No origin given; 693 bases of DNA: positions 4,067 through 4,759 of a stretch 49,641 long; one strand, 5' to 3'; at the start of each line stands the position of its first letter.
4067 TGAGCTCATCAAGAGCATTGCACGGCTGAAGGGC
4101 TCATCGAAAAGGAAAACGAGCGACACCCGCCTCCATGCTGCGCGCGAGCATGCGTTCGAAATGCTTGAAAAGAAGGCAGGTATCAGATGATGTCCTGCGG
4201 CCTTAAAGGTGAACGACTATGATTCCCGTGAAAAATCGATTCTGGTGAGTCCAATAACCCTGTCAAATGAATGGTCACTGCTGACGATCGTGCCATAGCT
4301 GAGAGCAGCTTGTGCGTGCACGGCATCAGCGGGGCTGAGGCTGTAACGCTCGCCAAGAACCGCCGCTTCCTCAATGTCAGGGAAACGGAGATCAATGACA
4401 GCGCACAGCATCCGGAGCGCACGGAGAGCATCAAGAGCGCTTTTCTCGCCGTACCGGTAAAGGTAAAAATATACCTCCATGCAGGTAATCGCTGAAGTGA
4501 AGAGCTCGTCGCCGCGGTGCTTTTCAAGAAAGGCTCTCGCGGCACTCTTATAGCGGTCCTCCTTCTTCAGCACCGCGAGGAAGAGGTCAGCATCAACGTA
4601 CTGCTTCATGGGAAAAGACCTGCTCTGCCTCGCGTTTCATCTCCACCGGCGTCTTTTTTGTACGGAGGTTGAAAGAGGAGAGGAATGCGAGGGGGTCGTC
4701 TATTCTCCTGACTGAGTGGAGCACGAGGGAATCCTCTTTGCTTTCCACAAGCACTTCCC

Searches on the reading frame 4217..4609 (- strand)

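Call 49: search_protein_families(library=pfam, proteins=[window:4217-4609:-], max_evalue=0.01)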
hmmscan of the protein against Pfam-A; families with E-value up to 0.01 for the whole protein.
window:4217-4609:- (130 aa): 2 families
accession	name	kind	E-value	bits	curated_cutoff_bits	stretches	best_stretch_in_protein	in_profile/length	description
PF01850.27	PIN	-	6.9e-15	56.2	23.6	1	4-118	2-117/120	PIN domain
PF13470.12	PIN_3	-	0.0074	17.5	27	1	5-112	4-113/115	PIN domain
